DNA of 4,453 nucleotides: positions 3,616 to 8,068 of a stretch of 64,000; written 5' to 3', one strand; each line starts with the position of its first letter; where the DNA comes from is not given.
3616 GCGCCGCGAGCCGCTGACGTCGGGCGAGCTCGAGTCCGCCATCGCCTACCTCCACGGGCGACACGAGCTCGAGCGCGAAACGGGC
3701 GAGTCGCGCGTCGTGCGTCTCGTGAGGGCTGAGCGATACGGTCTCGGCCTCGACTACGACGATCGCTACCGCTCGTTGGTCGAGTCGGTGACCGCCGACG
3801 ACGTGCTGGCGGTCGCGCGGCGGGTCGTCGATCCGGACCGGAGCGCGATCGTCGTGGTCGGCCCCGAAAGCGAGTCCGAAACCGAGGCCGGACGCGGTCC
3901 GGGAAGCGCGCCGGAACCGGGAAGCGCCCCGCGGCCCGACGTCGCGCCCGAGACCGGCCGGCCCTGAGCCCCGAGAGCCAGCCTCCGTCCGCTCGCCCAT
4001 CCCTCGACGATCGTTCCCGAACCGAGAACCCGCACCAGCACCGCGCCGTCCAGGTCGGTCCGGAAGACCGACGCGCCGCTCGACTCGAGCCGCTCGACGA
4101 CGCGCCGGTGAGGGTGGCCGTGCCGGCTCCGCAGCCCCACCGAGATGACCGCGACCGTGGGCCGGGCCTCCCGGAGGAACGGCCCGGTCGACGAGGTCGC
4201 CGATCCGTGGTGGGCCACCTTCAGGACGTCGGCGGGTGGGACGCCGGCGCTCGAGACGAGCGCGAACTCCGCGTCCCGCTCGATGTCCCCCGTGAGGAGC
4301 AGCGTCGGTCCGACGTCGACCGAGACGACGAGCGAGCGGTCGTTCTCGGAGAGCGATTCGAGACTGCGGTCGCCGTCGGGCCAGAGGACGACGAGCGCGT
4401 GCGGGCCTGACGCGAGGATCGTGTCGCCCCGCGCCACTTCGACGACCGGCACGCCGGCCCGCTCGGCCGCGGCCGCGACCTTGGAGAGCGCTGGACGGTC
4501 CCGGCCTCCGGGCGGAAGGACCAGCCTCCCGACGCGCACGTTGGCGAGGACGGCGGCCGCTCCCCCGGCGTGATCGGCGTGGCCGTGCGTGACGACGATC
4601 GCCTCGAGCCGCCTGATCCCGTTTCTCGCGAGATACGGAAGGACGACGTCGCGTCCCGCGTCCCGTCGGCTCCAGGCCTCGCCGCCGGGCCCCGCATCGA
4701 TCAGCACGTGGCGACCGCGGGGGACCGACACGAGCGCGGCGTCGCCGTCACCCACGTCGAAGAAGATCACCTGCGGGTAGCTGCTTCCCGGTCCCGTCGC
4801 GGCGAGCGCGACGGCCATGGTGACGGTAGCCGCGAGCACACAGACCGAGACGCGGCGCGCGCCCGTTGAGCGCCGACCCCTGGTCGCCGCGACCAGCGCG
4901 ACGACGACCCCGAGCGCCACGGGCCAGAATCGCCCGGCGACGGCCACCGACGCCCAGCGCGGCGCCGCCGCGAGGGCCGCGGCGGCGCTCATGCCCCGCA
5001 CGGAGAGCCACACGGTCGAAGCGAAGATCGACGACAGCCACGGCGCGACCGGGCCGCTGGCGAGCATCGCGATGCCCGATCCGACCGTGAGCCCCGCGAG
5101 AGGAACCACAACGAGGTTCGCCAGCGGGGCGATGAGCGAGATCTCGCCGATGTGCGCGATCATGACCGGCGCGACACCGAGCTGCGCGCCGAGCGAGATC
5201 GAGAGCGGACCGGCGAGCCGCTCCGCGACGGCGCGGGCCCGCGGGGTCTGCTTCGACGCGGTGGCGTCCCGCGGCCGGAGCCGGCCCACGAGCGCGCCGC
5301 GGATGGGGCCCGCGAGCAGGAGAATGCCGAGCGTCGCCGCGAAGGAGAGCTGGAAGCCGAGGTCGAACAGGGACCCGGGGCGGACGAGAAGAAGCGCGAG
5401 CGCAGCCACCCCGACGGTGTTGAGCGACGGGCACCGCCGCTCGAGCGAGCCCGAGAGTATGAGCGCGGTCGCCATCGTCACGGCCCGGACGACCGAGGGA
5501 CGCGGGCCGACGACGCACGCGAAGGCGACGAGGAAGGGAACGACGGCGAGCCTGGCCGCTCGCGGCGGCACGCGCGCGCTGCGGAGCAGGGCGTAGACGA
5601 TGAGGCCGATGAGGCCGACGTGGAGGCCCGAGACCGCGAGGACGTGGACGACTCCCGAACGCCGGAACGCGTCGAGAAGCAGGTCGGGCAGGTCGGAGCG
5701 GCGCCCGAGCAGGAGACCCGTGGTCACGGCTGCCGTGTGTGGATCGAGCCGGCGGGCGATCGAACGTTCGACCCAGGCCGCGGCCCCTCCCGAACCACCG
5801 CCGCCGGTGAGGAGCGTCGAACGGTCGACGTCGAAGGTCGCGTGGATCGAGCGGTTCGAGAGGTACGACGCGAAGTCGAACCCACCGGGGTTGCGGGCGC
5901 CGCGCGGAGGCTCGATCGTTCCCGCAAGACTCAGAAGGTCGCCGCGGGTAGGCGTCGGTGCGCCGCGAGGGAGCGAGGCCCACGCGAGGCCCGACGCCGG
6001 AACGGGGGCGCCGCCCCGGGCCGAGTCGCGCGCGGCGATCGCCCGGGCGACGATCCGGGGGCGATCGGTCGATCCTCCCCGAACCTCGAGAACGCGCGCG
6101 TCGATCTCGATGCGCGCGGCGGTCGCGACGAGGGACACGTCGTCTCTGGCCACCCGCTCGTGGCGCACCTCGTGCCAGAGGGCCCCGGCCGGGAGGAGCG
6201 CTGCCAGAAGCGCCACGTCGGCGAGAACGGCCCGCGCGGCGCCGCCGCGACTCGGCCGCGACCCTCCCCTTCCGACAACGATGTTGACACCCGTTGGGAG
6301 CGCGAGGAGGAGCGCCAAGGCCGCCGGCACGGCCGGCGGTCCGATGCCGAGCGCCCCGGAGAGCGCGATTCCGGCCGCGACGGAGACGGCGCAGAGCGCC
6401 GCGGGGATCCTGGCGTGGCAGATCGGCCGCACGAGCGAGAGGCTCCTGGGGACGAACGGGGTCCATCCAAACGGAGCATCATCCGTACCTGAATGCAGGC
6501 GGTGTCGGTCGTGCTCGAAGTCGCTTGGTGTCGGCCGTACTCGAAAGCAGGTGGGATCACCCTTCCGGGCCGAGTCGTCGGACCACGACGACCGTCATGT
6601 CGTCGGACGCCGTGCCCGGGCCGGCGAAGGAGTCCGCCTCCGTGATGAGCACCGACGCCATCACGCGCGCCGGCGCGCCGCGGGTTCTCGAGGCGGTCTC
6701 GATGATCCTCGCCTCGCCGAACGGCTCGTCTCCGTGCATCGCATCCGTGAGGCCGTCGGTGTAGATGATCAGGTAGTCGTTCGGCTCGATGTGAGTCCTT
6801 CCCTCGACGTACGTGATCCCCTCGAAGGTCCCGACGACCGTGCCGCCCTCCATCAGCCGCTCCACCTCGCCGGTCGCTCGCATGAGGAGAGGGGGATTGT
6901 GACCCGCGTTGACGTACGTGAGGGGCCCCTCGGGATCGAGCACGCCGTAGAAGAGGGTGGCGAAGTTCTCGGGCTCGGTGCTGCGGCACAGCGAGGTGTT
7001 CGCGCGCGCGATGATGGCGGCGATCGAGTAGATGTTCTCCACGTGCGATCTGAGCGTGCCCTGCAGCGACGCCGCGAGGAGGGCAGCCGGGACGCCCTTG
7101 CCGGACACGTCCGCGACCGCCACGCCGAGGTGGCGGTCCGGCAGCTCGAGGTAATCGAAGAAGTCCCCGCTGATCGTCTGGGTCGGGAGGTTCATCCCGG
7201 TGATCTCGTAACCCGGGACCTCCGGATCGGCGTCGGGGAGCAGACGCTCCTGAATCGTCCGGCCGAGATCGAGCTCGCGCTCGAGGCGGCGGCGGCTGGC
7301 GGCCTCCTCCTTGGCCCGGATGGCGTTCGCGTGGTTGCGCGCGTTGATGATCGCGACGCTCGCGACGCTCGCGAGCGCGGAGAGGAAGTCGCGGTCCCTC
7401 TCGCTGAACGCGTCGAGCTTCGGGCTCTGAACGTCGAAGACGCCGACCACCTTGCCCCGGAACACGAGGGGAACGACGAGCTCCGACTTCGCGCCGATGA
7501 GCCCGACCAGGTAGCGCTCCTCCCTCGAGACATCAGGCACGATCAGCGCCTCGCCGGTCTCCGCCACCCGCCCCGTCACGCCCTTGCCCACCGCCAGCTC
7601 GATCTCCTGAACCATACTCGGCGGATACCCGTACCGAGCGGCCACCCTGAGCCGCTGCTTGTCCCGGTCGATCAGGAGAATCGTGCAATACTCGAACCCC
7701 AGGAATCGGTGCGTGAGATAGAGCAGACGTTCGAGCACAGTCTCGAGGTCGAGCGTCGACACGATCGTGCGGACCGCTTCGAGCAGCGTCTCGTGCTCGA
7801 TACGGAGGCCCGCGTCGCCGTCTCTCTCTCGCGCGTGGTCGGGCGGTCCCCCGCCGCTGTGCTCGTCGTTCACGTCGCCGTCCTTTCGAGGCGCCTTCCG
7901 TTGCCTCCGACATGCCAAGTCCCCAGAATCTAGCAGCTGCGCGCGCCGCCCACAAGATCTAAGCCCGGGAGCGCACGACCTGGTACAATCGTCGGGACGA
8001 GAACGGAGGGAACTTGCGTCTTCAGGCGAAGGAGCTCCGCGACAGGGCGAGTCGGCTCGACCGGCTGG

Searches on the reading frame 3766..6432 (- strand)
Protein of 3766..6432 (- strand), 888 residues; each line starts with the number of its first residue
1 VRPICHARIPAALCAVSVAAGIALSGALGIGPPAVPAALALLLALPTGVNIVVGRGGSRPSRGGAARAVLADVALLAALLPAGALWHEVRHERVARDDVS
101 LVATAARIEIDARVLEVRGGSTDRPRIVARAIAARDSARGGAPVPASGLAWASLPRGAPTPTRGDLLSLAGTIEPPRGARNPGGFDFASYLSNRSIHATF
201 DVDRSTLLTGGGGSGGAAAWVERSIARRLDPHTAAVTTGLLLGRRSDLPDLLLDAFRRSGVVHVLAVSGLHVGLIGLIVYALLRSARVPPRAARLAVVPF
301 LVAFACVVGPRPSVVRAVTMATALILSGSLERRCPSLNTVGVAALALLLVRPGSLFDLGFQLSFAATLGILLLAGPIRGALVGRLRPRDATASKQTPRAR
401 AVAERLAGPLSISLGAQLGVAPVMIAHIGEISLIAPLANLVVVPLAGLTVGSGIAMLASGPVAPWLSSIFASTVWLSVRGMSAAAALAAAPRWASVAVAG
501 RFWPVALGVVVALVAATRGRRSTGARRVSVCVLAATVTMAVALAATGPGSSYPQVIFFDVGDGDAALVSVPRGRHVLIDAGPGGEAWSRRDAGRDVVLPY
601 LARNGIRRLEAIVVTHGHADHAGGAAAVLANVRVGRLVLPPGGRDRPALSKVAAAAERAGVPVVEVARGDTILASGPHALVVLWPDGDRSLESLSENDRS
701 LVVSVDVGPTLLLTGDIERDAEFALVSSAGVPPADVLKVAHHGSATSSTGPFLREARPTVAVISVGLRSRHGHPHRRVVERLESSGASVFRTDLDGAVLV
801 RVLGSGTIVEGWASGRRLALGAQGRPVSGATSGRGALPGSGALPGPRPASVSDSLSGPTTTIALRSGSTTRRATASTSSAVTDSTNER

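Call 22: search_protein_families(library=ncbifam, proteins=[window:3766-6432:-], max_evalue=0.000001)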
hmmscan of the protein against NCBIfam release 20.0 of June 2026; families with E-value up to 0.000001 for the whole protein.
window:3766-6432:- (888 aa): 5 families
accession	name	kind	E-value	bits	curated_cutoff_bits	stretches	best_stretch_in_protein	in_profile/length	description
TIGR00361.1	ComEC_Rec2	equivalog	4.2e-85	286.2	190.05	1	172-796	70-663/663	DNA internalization-related competence protein ComEC/Rec2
NF008580.0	PRK11539.1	equivalog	9.4e-45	153.2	969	1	234-810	200-736/758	ComEC family protein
TIGR00360.1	ComEC_N-term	subfamily_domain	4.4e-25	88.9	36.5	1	261-448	1-166/171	ComEC/Rec2-related protein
NF045979.1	ComEC_MAG0480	equivalog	1.6e-12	46.9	150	1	240-374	202-336/461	MAG0480 family ComEC-like protein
NF049846.1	blaAHM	exception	9.8e-10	37.8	590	1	560-793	70-287/304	AHM family subclass B3-like metallo-beta-lactamase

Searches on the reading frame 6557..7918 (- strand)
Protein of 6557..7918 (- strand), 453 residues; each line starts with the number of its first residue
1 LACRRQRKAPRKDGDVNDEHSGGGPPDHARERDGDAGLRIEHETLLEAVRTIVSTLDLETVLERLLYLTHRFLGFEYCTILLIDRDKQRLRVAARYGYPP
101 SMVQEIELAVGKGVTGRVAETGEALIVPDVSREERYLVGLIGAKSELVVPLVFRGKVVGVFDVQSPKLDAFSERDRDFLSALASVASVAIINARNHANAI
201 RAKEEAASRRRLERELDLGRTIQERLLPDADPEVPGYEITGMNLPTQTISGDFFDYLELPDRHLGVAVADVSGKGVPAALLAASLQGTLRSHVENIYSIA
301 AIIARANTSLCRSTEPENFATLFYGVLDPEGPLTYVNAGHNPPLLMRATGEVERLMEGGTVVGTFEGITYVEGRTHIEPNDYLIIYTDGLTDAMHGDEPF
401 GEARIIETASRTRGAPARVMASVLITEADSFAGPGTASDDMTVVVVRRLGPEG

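Call 22: search_protein_families(library=ncbifam, proteins=[window:6557-7918:-], max_evalue=0.000001)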
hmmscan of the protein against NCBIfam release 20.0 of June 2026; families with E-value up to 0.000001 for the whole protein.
window:6557-7918:- (453 aa): 5 families
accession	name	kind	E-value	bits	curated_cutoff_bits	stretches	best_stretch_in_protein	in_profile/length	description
NF045505.1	RR_RssB_Pseudo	equivalog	1.2e-14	54.2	700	1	202-398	142-346/394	two-component system response regulator RssB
NF008283.0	PRK11061.1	equivalog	3e-12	45.6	583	1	45-198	5-162/748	phosphoenolpyruvate--protein phosphotransferase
TIGR01817.1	nifA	equivalog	1.9e-11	43.5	528.85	1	43-211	5-178/534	nif-specific transcriptional activator NifA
TIGR02865.1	spore_II_E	equivalog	1.3e-08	33.4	490.8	1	247-447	564-762/764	stage II sporulation protein E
NF038263.1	prot_phos_SiaA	equivalog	3e-08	32.7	700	1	202-447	401-656/658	biofilm regulation protein phosphatase SiaA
